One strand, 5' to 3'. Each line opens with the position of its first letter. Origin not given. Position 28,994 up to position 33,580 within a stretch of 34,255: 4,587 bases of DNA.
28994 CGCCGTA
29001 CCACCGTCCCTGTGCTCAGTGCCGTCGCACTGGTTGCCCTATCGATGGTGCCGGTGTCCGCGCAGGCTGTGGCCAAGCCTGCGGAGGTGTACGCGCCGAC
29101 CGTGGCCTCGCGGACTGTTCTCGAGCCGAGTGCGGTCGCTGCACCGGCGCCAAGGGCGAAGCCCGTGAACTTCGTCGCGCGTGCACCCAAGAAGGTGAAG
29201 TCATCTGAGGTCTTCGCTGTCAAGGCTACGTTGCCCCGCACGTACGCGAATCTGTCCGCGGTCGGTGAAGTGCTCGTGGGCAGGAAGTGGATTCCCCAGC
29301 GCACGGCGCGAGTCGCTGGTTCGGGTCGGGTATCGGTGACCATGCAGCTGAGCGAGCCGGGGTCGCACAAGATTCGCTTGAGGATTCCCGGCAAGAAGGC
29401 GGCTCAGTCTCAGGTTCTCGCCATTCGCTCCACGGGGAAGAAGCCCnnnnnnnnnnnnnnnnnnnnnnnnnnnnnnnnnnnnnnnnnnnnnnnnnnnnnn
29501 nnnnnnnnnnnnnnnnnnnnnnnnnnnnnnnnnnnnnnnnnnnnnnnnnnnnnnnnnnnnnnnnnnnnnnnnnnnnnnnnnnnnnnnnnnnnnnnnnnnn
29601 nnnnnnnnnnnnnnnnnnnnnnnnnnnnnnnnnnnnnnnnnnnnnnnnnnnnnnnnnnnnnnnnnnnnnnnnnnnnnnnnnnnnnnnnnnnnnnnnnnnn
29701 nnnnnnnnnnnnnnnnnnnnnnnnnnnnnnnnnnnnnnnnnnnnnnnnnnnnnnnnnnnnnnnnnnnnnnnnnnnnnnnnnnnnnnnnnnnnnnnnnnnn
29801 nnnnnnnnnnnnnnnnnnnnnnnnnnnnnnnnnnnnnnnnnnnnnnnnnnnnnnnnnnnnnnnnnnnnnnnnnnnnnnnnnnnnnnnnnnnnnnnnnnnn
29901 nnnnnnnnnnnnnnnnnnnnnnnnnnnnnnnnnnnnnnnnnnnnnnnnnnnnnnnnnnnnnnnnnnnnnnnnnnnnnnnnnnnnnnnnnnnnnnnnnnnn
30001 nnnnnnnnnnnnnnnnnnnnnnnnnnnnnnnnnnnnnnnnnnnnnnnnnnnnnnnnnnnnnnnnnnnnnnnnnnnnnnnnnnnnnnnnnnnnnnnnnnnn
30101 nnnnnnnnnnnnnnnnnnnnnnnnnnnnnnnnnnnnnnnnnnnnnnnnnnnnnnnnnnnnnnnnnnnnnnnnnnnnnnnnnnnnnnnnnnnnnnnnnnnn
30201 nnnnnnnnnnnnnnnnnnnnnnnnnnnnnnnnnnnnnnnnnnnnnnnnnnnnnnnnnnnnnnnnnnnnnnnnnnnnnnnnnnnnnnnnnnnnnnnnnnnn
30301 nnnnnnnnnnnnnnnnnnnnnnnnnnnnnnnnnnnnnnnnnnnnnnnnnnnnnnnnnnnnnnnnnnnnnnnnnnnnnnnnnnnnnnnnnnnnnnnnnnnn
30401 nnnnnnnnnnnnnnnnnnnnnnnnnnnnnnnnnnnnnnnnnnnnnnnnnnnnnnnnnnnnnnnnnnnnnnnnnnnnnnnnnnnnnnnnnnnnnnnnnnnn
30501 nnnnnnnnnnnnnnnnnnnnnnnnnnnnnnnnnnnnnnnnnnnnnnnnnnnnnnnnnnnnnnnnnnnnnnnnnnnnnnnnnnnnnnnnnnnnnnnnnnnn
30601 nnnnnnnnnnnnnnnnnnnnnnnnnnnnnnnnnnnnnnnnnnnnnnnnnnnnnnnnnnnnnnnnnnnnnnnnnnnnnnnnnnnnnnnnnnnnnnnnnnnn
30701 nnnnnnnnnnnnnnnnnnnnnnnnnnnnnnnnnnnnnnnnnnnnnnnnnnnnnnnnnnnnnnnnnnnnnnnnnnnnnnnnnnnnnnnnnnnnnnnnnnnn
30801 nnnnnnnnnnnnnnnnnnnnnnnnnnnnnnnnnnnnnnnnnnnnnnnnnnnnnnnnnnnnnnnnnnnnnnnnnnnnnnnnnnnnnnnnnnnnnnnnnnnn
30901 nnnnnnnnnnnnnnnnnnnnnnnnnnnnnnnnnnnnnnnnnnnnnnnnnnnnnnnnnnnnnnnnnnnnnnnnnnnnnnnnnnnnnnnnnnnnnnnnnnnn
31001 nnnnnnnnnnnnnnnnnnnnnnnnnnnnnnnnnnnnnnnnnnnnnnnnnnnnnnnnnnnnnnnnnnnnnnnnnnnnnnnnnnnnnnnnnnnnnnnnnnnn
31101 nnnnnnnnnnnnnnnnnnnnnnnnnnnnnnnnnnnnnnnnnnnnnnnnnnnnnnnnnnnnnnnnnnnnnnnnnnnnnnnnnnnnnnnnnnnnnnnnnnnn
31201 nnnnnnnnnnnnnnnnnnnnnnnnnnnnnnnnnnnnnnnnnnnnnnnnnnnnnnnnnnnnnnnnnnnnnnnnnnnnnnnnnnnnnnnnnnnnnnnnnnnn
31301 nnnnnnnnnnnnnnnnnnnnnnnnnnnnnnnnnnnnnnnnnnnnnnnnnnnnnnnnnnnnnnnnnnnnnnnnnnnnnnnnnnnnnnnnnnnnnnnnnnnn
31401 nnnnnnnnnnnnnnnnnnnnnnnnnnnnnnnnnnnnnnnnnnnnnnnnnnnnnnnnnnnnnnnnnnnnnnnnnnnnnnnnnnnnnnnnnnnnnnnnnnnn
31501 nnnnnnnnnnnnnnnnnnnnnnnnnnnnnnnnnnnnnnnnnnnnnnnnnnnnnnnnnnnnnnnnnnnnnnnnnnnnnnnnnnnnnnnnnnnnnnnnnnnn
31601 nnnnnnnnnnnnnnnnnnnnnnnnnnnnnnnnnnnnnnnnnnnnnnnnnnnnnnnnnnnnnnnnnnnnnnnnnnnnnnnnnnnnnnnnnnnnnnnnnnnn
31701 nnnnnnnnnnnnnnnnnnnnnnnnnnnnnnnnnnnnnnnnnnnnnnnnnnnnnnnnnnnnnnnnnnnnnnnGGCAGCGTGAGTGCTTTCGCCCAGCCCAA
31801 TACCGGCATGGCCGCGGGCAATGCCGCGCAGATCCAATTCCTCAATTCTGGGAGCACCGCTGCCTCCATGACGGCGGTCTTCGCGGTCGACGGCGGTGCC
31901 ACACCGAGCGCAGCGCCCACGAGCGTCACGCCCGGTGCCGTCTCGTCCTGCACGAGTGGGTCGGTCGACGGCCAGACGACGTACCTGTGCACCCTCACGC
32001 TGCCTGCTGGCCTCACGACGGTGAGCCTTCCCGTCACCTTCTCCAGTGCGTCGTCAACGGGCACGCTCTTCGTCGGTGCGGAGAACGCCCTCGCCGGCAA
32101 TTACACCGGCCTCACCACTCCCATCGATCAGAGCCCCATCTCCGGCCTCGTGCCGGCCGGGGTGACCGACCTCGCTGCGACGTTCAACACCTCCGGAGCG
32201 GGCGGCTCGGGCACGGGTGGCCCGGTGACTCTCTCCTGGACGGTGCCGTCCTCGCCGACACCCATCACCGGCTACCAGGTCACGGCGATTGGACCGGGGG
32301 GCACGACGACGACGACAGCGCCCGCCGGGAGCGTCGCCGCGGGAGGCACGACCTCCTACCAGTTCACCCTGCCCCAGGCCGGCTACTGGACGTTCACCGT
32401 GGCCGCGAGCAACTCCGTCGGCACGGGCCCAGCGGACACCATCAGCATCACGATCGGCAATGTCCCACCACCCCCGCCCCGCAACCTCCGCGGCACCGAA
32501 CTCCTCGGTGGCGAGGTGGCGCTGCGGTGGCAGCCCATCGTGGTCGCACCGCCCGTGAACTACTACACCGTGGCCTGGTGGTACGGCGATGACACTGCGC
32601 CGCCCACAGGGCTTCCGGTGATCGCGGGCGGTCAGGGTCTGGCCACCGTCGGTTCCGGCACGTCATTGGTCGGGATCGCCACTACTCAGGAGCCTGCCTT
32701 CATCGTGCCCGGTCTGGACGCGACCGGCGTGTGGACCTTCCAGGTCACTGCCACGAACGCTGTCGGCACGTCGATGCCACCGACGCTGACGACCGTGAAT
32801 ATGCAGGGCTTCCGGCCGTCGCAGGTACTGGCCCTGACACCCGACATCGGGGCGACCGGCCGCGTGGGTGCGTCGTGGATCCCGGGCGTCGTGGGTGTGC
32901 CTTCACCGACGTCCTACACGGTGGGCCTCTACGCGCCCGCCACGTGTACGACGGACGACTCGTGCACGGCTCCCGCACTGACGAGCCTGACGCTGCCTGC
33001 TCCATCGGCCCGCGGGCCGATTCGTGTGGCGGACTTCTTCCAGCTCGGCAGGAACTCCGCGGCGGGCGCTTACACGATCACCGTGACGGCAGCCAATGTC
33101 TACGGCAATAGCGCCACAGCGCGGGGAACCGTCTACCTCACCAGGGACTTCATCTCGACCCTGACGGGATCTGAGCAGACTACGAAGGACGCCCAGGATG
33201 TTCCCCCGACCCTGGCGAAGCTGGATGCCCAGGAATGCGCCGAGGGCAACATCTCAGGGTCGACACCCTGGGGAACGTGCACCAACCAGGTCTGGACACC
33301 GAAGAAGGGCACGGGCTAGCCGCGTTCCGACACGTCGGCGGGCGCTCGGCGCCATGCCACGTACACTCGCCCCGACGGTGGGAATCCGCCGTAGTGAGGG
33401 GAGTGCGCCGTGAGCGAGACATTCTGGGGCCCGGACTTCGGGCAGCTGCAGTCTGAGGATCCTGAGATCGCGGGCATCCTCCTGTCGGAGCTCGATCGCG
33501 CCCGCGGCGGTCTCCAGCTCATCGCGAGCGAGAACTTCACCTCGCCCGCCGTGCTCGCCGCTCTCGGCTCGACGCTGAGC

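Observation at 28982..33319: Orphan 1445-aa secreted, cysteine-paired multidomain protein inserted in the conserved prfA-prmC-tsaC / glyA block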

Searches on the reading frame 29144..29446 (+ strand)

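Call 70: search_protein_families(library=pfam, proteins=[window:29144-29446:+], max_evalue=1)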
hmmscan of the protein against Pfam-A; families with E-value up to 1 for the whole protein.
window:29144-29446:+ (101 aa): 1 family
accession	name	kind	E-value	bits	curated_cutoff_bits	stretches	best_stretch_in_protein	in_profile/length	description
PF20736.2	Glyco_hydro127M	-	0.12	13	24.2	1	54-87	24-57/95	Beta-L-arabinofuranosidase, GH127 middle domain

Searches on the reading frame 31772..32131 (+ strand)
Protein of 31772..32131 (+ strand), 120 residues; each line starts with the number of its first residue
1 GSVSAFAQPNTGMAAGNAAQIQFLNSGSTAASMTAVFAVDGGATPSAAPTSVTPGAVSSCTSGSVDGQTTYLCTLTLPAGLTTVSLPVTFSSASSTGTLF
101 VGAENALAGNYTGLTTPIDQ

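Call 70: search_protein_families(library=pfam, proteins=[window:31772-32131:+], max_evalue=1)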
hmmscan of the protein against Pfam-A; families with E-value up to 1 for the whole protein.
window:31772-32131:+ (120 aa): 0 families
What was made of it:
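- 31787..32131 (+): Beta-sandwich (Ig-like) module, residues 936-1050, with Cys990-Cys1003. No Pfam hit (call 70).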

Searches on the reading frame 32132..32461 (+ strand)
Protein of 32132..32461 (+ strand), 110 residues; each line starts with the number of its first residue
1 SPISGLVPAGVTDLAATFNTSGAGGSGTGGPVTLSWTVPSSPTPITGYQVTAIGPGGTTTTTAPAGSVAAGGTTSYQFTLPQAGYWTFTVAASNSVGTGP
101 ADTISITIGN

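Call 70: search_protein_families(library=pfam, proteins=[window:32132-32461:+], max_evalue=1)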
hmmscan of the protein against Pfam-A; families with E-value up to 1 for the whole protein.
window:32132-32461:+ (110 aa): 4 families
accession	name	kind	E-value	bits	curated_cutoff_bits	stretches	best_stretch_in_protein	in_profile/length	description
PF00041.27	fn3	-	0.00015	22.4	25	1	31-102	15-78/84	Fibronectin type III domain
PF00801.26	PKD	-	0.011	16.2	23.5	1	15-98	16-71/80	PKD domain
PF04151.21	PPC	-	0.059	14.7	25.9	1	50-91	28-69/70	Bacterial pre-peptidase C-terminal domain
PF09394.16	Inhibitor_I42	-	0.13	13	27.2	1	57-108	38-91/91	Chagasin family peptidase inhibitor I42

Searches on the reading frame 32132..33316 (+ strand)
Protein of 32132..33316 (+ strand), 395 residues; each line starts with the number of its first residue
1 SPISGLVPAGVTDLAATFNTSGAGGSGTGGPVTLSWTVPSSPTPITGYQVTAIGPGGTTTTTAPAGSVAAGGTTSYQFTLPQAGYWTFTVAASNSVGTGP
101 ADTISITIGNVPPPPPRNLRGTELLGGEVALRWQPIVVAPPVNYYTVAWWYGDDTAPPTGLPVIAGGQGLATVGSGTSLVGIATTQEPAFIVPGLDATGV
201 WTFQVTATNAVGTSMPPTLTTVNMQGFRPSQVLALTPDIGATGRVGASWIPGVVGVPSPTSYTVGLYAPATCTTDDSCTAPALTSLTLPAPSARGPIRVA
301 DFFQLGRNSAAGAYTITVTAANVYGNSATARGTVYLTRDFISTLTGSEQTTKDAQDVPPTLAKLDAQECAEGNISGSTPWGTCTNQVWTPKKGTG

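Call 57: search_solved_structures(query=window:32132-33316:+, max_evalue=1)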
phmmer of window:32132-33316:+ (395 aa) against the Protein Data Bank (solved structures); distinct sequences matched with E-value up to 1: 8.
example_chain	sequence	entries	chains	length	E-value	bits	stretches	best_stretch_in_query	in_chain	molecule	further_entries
4u3h_A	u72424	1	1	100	0.0036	19.8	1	28-107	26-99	FN3con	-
8bvo_A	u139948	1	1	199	0.07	15.6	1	28-135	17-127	Titin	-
1f6f_B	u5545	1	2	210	0.12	14.8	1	44-121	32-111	PROLACTIN RECEPTOR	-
8odz_D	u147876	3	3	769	0.12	14.8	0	74-149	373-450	Interleukin-12 receptor subunit beta-2,Calmodulin-1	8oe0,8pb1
3npz_B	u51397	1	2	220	0.13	14.7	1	44-121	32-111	Prolactin receptor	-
3ew3_B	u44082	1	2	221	0.13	14.7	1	44-121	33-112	Prolactin receptor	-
1k85_A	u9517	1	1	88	0.27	13.6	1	15-97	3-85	CHITINASE A1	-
3lpw_A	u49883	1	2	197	0.86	12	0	74-134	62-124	A77-A78 domain from Titin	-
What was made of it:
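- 32132..33136 (+): Three FN3-type modules, residues 1051-1160, 1161-1275 and 1276-1385. The invariant PPxPPRN linker lies at residues 1162-1168. FN3con and titin are the best PDB sequence hits (call 57).
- Chitinase A1 FN3 is among the PDB sequence hits (call 57).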

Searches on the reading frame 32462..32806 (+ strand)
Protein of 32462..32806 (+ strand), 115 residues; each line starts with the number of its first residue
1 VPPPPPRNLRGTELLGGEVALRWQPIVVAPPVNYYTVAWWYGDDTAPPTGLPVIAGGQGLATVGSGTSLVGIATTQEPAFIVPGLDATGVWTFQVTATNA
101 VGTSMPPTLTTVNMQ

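Call 70: search_protein_families(library=pfam, proteins=[window:32462-32806:+], max_evalue=1)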
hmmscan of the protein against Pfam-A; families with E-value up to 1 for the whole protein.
window:32462-32806:+ (115 aa): 1 family
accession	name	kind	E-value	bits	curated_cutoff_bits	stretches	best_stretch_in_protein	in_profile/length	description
PF00041.27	fn3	-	1.4e-05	25.6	25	1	5-108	2-78/84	Fibronectin type III domain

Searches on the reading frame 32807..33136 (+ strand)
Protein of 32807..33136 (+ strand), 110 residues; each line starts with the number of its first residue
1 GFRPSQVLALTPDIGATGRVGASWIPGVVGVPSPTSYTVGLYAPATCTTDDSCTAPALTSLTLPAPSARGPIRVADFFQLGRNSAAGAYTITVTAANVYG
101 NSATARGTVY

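Call 70: search_protein_families(library=pfam, proteins=[window:32807-33136:+], max_evalue=1)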
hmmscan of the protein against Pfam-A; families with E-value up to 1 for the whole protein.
window:32807-33136:+ (110 aa): 6 families
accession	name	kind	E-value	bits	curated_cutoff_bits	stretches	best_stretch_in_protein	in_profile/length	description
PF18981.6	InlK_D3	-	0.016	15.7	25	1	84-104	47-67/75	Internalin K domain (D3/D4)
PF05345.18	He_PIG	-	0.045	14.6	24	1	83-106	67-90/96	Putative Ig domain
PF00801.26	PKD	-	0.12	12.8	23.5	1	85-104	55-74/80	PKD domain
PF19077.6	Big_13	-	0.16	13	27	1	78-106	66-94/102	Bacterial Ig-like domain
PF20843.4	Rax2_3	-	0.18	12.4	27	1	33-65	63-94/161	Rax2 third domain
PF16403.11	Bact_surface_Ig-like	-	0.2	12.2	27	1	84-109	44-69/71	Bacterial surface protein, Ig-like domain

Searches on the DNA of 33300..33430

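Call 61: search_rna_families(source=window, start=33300, end=33430, threshold=evalue, max_evalue=1)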
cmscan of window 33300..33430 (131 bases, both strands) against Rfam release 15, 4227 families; matches with E-value up to 1: 0.
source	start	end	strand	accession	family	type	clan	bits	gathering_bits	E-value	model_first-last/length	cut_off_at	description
